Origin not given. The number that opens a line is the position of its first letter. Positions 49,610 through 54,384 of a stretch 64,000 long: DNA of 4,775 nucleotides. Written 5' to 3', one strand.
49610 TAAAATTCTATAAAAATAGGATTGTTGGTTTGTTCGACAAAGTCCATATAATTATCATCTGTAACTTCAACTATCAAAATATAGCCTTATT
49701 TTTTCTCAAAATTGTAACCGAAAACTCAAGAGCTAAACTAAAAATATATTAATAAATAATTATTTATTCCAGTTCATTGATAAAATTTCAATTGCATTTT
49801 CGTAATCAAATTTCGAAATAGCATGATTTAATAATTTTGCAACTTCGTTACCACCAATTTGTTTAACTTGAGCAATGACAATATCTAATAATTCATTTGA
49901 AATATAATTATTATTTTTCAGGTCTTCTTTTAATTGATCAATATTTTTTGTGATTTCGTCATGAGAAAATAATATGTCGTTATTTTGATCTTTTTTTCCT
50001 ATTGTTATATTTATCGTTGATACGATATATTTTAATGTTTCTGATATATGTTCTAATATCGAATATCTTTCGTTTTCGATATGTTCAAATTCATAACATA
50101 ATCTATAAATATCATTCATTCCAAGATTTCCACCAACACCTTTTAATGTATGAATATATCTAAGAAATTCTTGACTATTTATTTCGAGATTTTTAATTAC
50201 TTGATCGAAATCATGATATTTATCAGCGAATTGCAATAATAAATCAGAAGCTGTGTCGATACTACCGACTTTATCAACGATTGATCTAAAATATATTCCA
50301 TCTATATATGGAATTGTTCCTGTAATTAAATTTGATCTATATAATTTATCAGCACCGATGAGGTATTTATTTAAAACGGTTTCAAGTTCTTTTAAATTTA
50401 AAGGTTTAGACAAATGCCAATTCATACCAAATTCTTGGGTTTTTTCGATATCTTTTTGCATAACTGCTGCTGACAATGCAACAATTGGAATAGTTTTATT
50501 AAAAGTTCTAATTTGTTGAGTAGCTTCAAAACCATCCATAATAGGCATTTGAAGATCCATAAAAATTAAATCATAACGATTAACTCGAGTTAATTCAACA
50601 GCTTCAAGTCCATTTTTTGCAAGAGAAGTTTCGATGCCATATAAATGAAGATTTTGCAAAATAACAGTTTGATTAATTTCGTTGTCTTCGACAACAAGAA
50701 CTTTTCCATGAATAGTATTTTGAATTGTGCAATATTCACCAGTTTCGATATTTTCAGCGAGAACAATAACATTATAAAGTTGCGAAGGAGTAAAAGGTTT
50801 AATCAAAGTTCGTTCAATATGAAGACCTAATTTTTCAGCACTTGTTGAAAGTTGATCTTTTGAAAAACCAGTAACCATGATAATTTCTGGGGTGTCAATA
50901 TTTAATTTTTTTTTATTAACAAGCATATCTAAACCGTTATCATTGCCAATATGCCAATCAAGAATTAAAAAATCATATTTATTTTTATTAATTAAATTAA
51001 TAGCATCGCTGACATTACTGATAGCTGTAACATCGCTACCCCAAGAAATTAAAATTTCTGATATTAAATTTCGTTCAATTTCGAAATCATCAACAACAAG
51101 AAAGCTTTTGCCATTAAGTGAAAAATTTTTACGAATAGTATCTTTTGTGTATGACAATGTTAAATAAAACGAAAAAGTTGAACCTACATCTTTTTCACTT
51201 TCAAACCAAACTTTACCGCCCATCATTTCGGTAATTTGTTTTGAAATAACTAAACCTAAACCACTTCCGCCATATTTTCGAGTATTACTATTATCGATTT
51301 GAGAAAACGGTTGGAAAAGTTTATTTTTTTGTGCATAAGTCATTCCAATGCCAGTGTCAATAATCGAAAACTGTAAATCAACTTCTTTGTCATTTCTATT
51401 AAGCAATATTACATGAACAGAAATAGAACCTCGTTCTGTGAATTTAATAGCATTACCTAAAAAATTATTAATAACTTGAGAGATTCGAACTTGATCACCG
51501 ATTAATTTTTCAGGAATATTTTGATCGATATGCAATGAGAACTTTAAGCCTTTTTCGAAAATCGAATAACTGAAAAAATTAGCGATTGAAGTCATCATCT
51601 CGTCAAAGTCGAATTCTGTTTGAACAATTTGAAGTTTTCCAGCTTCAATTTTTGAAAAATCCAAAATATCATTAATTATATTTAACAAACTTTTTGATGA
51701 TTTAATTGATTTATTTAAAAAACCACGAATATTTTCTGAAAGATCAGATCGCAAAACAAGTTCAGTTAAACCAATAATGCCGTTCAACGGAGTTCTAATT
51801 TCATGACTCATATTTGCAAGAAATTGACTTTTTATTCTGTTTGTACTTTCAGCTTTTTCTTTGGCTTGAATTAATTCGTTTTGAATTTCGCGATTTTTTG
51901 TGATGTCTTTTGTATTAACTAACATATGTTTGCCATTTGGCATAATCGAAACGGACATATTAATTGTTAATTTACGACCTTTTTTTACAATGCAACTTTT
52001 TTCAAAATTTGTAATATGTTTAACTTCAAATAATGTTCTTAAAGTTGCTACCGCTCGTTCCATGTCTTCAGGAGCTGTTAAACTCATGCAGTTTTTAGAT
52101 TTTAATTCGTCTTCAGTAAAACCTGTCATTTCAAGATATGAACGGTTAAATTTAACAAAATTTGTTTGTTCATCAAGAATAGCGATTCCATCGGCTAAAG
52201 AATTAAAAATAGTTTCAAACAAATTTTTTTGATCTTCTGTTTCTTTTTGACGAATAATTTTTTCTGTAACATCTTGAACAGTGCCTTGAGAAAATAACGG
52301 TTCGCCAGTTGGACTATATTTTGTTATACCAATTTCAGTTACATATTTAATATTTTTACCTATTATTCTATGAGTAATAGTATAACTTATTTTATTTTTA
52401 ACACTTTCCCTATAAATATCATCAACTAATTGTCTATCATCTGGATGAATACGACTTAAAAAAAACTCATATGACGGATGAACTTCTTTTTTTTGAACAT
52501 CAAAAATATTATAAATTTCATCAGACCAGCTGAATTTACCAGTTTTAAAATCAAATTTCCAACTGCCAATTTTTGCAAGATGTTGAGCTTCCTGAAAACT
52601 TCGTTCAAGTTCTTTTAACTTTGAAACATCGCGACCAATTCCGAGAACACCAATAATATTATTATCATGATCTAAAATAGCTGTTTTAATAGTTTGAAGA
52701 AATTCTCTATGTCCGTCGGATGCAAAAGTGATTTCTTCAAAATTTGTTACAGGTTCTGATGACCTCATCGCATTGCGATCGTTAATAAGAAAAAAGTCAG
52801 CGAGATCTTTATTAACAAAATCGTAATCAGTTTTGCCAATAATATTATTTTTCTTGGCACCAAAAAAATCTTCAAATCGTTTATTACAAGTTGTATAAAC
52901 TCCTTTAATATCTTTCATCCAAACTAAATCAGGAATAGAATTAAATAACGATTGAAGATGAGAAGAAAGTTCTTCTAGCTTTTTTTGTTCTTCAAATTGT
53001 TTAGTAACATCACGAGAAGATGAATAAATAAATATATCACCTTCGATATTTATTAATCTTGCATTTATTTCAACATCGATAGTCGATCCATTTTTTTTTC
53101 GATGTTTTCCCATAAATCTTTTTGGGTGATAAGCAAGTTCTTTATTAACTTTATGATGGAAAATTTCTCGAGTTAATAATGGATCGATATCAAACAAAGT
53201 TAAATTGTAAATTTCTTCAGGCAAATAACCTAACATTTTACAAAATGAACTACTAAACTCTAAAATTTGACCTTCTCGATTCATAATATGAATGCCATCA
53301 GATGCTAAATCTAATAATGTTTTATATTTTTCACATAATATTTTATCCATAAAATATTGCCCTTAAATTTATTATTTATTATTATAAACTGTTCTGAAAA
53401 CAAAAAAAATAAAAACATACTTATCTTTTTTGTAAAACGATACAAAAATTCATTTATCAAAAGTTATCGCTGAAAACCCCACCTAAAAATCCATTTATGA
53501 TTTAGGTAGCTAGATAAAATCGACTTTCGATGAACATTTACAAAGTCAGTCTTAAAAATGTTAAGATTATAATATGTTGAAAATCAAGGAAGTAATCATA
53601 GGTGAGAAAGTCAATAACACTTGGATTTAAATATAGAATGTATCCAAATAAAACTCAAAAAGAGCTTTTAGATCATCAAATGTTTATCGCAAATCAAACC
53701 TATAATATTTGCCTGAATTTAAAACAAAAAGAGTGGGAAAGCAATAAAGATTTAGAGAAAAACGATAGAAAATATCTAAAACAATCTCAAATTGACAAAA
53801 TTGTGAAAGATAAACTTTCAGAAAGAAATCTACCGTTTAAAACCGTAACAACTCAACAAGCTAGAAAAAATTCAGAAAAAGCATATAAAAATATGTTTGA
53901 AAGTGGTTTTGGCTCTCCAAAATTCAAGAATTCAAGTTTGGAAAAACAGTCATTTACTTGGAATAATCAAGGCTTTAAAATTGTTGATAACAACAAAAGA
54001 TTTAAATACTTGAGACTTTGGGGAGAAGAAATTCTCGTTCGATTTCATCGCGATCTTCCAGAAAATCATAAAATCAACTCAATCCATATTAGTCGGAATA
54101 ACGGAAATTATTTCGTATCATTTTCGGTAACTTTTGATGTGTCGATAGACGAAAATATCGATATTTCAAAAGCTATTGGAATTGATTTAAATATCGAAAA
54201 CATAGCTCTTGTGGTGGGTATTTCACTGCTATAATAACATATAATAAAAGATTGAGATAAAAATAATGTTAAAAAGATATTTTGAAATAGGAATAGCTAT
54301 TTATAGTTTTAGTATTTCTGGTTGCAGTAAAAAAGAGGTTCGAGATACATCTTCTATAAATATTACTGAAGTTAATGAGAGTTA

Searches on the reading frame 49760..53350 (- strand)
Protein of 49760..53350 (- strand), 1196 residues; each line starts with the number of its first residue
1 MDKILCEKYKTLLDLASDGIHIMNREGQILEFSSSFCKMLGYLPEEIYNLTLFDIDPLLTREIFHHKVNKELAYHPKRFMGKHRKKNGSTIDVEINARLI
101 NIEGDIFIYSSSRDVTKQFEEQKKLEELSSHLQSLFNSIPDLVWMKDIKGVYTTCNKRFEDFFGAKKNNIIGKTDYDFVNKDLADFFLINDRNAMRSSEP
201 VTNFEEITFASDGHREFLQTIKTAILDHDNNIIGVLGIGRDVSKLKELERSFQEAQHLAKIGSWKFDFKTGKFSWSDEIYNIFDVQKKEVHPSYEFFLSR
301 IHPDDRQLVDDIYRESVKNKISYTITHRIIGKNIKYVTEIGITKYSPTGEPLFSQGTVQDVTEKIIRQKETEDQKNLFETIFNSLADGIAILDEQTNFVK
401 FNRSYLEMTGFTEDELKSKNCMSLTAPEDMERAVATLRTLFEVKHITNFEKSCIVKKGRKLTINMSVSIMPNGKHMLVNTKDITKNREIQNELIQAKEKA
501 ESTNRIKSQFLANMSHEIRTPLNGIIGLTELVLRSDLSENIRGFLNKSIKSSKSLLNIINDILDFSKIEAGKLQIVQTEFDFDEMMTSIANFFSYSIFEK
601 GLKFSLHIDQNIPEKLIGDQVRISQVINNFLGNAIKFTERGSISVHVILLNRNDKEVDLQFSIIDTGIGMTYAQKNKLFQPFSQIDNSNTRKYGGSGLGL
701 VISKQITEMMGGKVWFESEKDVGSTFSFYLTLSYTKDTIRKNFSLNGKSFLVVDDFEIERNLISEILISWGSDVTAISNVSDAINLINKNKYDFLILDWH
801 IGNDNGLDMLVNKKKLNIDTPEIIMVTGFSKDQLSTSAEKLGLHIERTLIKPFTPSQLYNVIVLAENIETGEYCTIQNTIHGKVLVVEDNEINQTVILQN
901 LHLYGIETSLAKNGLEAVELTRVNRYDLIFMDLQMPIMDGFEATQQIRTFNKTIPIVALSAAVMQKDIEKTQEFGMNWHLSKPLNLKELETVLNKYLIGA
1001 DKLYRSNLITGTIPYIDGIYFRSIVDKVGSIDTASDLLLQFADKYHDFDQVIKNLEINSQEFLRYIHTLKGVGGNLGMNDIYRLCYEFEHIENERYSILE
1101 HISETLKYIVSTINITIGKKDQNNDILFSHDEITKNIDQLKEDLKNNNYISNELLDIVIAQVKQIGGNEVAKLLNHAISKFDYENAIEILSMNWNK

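Call 39: search_protein_families(library=pfam, proteins=[window:49760-53350:-], max_evalue=0.00001)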
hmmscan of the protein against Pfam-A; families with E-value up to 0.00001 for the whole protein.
window:49760-53350:- (1196 aa): 8 families
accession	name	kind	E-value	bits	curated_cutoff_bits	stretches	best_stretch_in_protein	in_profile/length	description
PF00072.30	Response_reg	-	5.5e-42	142.9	30.2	2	884-993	1-110/111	Response regulator receiver domain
PF00989.32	PAS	-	1.7e-31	109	22.6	3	131-242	2-113/113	PAS fold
PF08448.16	PAS_4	-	1.5e-30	106.1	23.1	2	136-246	1-109/110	PAS fold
PF02518.31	HATPase_c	-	3.2e-28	98.8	26.4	1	618-732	1-109/111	Histidine kinase-, DNA gyrase B-, and HSP90-like ATPase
PF13426.13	PAS_9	-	1.8e-25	89.6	27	2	387-484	2-102/103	PAS domain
PF13188.13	PAS_8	-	6.5e-24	83.4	21.8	2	376-416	1-43/65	PAS domain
PF00512.31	HisKA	-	2.4e-22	79.2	26.9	1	507-571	2-66/66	His Kinase A (phospho-acceptor) domain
PF08447.18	PAS_3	-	5.9e-22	78.2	25.6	1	273-356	2-87/89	PAS fold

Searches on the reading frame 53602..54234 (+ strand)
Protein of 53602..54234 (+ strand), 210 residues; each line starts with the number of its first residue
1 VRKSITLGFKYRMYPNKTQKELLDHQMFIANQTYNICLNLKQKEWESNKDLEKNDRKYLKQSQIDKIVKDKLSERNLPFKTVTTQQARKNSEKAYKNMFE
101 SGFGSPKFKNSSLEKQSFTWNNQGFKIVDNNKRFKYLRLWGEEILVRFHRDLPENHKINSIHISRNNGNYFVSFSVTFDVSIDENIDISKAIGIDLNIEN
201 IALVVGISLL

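Call 39: search_protein_families(library=pfam, proteins=[window:53602-54234:+], max_evalue=0.00001)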
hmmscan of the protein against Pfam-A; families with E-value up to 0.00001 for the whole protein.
window:53602-54234:+ (210 aa): 1 family
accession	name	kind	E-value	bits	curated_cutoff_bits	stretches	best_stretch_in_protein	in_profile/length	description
PF12323.14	HTH_OrfB_IS605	-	3.7e-11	42.8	21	1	5-49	2-46/47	Helix-turn-helix domain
